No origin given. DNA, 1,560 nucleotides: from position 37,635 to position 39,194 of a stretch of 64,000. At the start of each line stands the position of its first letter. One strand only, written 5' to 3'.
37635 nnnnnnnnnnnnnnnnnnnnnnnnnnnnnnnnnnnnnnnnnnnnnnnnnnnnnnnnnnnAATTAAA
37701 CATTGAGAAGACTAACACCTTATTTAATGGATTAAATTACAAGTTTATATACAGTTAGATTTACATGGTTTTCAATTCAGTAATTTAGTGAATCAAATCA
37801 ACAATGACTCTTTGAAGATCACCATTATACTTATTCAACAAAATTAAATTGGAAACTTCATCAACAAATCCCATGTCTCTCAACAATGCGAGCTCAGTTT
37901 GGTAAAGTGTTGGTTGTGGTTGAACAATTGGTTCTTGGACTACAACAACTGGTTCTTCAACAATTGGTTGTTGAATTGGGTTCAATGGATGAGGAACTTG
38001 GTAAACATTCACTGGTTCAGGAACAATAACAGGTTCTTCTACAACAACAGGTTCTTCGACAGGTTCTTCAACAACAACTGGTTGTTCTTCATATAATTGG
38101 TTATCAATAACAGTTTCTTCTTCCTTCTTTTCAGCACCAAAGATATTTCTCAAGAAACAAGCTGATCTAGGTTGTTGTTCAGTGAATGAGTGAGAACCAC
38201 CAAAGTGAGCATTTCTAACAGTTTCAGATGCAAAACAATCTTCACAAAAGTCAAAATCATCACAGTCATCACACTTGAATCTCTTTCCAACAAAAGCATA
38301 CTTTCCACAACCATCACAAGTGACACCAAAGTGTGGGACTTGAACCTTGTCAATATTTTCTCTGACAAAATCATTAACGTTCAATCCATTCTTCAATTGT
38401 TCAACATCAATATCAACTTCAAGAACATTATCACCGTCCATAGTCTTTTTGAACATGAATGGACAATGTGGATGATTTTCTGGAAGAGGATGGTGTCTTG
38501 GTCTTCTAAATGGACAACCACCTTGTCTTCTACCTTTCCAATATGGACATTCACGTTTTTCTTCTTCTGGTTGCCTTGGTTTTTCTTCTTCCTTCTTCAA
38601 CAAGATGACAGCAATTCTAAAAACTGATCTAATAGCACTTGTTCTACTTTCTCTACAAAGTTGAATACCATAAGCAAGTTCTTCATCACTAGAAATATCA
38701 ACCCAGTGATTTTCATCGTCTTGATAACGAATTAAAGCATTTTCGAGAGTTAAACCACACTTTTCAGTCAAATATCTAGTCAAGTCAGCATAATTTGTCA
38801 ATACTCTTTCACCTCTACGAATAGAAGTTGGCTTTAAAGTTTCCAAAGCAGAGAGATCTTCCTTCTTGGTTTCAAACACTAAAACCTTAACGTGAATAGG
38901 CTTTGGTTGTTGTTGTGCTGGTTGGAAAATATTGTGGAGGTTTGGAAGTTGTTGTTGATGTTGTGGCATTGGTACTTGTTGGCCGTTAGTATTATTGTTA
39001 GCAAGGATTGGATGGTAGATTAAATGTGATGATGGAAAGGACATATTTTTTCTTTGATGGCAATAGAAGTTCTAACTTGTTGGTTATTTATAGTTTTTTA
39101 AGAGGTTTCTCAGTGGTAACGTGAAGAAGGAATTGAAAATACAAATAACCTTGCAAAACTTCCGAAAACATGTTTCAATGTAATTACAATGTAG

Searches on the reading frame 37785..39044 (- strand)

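Call 25: search_protein_families(library=pfam, proteins=[window:37785-39044:-], max_evalue=0.001)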
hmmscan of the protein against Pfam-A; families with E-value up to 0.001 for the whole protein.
window:37785-39044:- (419 aa): 2 families
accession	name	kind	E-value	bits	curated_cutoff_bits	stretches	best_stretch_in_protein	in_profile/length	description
PF00569.23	ZZ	-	6.6e-10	39.1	21.4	1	238-276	2-39/45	Zinc finger, ZZ type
PF00564.30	PB1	-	4.5e-07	30.2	23.6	1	84-137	23-76/84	PB1 domain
